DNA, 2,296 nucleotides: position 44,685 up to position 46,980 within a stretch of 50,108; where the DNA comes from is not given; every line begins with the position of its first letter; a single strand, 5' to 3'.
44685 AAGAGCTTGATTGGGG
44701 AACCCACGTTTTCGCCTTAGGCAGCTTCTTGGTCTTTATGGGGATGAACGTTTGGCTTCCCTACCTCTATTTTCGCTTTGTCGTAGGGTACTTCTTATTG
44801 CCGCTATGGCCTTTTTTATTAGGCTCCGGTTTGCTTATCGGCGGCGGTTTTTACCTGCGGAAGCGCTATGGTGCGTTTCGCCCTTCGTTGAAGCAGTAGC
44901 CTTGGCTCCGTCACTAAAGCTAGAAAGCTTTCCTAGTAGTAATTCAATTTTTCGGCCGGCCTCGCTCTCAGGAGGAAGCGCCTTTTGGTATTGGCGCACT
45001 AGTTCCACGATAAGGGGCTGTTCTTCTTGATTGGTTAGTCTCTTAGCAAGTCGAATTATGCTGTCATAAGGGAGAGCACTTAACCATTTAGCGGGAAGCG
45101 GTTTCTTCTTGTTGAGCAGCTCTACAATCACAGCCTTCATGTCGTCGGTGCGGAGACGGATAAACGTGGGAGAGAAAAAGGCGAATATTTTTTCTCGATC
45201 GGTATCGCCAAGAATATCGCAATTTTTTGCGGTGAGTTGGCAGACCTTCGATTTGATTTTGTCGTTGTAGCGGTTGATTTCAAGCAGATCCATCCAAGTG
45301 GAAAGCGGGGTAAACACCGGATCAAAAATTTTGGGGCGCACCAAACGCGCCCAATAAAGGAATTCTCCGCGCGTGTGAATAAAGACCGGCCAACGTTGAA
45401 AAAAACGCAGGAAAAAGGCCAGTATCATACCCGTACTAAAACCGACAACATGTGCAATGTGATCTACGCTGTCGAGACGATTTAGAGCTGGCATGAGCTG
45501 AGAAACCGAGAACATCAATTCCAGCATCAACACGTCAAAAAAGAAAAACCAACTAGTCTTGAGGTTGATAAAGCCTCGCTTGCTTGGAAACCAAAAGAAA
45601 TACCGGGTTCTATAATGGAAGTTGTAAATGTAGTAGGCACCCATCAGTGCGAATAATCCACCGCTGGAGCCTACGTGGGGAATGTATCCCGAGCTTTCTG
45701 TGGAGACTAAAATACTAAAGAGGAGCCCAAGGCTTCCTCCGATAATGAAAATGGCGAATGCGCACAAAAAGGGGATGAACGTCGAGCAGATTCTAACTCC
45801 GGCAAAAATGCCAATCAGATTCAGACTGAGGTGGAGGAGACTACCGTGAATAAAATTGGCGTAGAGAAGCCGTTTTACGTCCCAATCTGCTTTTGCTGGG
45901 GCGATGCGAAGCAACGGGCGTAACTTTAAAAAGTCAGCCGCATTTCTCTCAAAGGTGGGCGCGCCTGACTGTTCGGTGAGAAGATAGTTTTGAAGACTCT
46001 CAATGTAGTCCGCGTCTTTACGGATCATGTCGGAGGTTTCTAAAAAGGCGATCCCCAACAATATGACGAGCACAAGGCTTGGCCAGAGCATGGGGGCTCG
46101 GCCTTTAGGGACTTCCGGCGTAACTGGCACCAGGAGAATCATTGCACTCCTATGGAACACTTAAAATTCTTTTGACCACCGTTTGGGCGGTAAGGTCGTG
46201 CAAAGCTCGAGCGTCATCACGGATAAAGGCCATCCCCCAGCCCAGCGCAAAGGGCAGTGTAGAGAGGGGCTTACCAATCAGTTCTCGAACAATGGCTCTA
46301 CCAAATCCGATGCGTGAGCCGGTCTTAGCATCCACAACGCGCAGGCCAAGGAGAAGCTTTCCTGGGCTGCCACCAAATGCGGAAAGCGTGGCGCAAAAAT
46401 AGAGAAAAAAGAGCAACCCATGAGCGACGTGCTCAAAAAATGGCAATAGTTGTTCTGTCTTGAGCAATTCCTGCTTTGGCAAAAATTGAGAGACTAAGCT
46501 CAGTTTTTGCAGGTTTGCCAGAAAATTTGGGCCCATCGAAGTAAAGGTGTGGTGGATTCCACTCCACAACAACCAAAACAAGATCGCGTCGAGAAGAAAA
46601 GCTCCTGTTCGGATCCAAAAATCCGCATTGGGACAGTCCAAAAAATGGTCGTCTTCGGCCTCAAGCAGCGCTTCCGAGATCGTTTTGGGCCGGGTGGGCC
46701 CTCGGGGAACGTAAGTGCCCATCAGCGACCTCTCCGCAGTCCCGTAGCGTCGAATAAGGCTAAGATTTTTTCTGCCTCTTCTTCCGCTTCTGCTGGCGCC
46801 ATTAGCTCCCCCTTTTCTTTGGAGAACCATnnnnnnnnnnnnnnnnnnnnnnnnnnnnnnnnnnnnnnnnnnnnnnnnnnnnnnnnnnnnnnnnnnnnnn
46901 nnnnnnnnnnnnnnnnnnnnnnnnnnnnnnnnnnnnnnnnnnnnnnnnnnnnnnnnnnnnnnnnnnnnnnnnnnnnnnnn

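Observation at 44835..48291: Tightly coupled operon: region-4-only sigma-like protein, acidic orphan, RDD membrane protein and extended rhomboid protease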

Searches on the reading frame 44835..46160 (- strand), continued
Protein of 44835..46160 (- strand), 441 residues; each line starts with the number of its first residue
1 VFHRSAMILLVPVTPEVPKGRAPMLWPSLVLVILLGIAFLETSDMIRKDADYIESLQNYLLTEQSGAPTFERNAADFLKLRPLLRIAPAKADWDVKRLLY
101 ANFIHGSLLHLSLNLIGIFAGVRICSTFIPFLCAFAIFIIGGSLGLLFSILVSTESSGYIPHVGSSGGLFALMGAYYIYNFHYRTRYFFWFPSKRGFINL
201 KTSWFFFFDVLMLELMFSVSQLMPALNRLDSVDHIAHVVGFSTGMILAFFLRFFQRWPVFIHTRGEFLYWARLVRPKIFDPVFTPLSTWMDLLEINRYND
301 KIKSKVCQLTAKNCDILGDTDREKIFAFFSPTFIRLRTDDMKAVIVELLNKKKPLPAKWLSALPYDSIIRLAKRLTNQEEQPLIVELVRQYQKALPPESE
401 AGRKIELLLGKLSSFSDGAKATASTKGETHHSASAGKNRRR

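Call 41: find_encoding_contigs(protein=P0128, flank=7000, max_places=2)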
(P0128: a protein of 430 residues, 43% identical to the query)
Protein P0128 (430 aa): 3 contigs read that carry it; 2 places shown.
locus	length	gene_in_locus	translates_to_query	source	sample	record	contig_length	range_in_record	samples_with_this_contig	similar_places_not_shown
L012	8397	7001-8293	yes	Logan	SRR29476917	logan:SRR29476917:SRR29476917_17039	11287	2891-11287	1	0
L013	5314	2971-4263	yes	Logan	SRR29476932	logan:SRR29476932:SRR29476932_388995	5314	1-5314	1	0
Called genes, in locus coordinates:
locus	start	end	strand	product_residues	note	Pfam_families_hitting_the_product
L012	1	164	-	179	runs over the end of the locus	-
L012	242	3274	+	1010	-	PF05170:AsmA (weak)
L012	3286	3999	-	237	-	PF13432:TPR_16 (weak), PF12895:ANAPC3, PF00515:TPR_1, PF07719:TPR_2, PF13181:TPR_8 (weak), PF13428:TPR_14 (weak), PF25058:ARM_TT21 (weak), PF23914:TPR_CcmH_CycH, +16 more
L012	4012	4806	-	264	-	PF13428:TPR_14 (faint), PF13512:TPR_18, PF13525:YfiO, PF00515:TPR_1 (faint), PF13174:TPR_6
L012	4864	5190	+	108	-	-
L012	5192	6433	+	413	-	-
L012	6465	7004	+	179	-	PF06271:RDD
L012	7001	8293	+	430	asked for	PF01694:Rhomboid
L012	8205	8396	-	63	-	?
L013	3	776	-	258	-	?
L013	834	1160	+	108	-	-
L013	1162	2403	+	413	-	-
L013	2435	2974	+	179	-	PF06271:RDD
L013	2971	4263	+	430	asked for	PF01694:Rhomboid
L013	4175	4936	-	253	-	-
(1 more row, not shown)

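Call 42: find_encoding_contigs(protein=P0120, flank=7000, max_places=2)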
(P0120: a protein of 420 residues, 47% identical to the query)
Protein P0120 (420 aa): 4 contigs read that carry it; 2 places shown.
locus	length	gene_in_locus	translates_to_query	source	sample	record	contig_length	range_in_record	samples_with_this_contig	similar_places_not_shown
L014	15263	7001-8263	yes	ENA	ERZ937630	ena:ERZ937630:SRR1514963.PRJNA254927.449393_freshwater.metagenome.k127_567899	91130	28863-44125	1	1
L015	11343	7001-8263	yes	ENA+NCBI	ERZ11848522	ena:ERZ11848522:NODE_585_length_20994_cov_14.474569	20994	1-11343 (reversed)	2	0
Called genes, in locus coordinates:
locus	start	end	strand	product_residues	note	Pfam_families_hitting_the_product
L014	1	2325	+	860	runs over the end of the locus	-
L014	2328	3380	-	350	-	-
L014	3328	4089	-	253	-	PF12569:NatA_aux_su (faint), PF12895:ANAPC3, PF00515:TPR_1, PF07719:TPR_2, PF13181:TPR_8 (weak), PF25058:ARM_TT21 (weak), PF07719:TPR_2 (weak), PF23914:TPR_CcmH_CycH, +13 more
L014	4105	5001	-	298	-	PF13432:TPR_16 (faint), PF13512:TPR_18, PF13525:YfiO, PF07719:TPR_2 (faint), PF00515:TPR_1 (faint), PF13174:TPR_6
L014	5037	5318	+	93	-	-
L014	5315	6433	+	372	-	-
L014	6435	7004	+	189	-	PF06271:RDD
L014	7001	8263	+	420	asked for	PF01694:Rhomboid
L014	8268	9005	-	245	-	-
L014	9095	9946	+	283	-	PF13292:DXP_synthase_N, PF00456:Transketolase_N, PF00676:E1_dh, PF02775:TPP_enzyme_C (weak)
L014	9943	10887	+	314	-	PF02779:Transket_pyr, PF02780:Transketolase_C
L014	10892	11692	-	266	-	PF13369:Transglut_core2, PF13371:TPR_9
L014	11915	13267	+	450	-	PF18073:Zn_ribbon_LapB, PF13481:AAA_25, PF03796:DnaB_C (weak), PF06745:ATPase, PF25199:nSTAND_NTPase5 (faint), PF13541:ChlI (weak)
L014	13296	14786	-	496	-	PF00370:FGGY_N, PF02782:FGGY_C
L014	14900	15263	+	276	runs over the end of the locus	PF09674:DUF2400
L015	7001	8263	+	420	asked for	PF01694:Rhomboid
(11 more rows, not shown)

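Call 43: find_related_loci(query=A5, collection=metagenome_contigs, flank=6000)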
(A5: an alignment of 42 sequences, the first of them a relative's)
Query A5 (435 aa) in metagenome_contigs; peptide patterns used: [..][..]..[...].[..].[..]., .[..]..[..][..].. (x = any residue, [..] = any of these).
156 stretches matched a pattern; 29 encode a relative of the query (tblastn E <= 1e-3); 29 distinct loci.
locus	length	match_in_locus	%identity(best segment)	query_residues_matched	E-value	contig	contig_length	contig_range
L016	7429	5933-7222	72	1-433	0e+0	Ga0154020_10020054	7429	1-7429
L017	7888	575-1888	51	1-435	2e-147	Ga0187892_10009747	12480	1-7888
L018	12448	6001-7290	53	1-434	4e-147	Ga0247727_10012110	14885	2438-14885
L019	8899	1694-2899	53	1-406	2e-144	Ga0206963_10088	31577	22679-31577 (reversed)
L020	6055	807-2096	47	1-432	3e-137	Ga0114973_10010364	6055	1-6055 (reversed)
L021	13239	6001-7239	52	1-414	7e-135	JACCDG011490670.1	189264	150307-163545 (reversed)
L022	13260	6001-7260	47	1-421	3e-131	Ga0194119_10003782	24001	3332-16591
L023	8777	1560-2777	47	1-408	6e-131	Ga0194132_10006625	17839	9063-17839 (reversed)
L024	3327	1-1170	50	30-420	6e-135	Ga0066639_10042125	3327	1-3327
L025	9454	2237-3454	49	1-408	2e-128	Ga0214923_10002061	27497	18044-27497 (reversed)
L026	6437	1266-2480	52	1-406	3e-128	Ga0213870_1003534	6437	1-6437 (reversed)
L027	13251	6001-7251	48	1-420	3e-133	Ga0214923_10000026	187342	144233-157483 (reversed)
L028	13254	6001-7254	47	1-420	1e-131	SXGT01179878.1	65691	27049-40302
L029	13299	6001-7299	49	1-429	2e-124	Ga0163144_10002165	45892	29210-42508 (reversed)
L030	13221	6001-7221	48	1-406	4e-123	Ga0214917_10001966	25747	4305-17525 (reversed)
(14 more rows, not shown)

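Call 77: list_cluster_members(proteins=[P0066, P0101, P0120, P0124, P0055, P0033, P0041, P0075, P0100, P0107])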
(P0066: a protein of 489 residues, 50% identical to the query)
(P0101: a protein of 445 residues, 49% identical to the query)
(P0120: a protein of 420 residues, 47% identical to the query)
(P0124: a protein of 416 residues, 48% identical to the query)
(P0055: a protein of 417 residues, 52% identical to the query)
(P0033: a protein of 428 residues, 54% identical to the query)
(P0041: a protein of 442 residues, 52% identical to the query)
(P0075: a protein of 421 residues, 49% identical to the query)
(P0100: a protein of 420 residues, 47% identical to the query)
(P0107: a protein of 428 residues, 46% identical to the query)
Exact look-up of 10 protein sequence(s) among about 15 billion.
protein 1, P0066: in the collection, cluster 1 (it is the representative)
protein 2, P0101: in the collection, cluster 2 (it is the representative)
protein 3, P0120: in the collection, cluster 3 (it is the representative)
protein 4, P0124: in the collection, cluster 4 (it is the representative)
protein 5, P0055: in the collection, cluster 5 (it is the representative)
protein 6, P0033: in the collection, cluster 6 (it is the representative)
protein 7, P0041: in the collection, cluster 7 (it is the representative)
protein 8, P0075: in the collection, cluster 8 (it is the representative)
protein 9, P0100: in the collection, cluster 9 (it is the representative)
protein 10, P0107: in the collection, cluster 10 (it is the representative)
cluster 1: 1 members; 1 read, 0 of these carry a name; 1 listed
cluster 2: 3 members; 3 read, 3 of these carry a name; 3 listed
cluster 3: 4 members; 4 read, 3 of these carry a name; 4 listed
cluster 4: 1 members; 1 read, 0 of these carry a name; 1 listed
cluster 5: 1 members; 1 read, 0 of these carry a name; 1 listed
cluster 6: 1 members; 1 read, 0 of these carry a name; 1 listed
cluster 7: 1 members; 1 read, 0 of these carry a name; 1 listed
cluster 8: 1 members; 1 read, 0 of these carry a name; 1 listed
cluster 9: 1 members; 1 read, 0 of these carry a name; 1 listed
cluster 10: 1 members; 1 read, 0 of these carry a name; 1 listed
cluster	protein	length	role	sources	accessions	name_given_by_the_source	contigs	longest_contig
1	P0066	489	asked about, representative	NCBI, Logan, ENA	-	-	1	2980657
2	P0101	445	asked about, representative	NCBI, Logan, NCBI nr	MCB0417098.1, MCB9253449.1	MAG: rhomboid family intramembrane serine protease [Bdellovibrionaceae bacterium] | rhomboid family intramembrane serine protease [Bdellovibrionales bacterium]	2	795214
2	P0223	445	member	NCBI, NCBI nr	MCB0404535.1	MAG: rhomboid family intramembrane serine protease [Bdellovibrionales bacterium] | rhomboid family intramembrane serine protease [Bdellovibrionales bacterium]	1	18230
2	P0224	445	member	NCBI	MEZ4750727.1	MAG: rhomboid family intramembrane serine protease [Bdellovibrionota bacterium]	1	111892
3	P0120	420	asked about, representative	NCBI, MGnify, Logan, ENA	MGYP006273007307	CR=1 FL=1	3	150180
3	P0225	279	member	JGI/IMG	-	hypothetical protein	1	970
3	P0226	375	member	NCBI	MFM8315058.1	MAG: rhomboid family intramembrane serine protease, partial [Deltaproteobacteria ...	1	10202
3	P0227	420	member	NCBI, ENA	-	-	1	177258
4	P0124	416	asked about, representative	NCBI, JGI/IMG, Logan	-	-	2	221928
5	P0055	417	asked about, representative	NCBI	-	-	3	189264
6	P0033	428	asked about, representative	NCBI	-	-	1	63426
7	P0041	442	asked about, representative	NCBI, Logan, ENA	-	-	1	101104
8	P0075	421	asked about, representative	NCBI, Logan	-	-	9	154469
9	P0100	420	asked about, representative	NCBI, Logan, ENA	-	-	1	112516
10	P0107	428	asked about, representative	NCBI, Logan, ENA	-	-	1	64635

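Call 80: search_protein_families(library=pfam, proteins=[L010:3930-4724:+, L010:4728-6338:-], max_evalue=0.001)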
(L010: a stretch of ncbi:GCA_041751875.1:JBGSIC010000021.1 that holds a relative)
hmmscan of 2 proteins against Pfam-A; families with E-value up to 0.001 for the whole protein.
L010:3930-4724:+ (264 aa): 2 families
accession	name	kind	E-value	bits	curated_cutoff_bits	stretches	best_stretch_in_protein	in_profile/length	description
PF05023.20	Phytochelatin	-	4.1e-37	127.9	24.9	1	30-256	12-210/210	Phytochelatin synthase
PF13529.12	Peptidase_C39_2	-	0.00025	22.1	24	0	57-226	6-142/143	Peptidase_C39 like family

L010:4728-6338:- (536 aa): 1 family
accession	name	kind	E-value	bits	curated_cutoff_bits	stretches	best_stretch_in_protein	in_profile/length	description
PF20254.3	DMFA2_C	-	3.3e-35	122.6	27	1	98-373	41-322/374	N,N-dimethylformamidase beta subunit-like, C-terminal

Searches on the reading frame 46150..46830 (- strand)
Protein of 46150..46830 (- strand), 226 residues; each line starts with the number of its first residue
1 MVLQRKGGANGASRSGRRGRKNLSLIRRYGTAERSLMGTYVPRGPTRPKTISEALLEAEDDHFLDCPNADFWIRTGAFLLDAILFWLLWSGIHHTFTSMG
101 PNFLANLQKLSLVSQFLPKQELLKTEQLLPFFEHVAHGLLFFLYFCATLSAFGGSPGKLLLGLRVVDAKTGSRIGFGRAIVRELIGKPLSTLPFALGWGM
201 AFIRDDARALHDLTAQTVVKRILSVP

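Call 3: search_protein_families(library=pfam, proteins=[window:46150-46830:-], max_evalue=0.1)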
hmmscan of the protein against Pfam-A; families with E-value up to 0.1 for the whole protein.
window:46150-46830:- (226 aa): 1 family
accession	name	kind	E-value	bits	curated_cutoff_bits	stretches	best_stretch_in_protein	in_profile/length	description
PF06271.18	RDD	-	1.8e-19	70.9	24.1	1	69-215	2-136/137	RDD family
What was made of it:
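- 46150..46722 (-): g3: 190-aa RDD-family membrane protein with a conserved cytoplasmic N-terminal motif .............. Pfam RDD 1.8e-19 (call 3).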

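Call 5: search_protein_families(library=ncbifam, proteins=[window:46150-46722:-], max_evalue=1)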
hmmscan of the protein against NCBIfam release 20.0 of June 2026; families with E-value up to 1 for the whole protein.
window:46150-46722:- (190 aa): 0 families
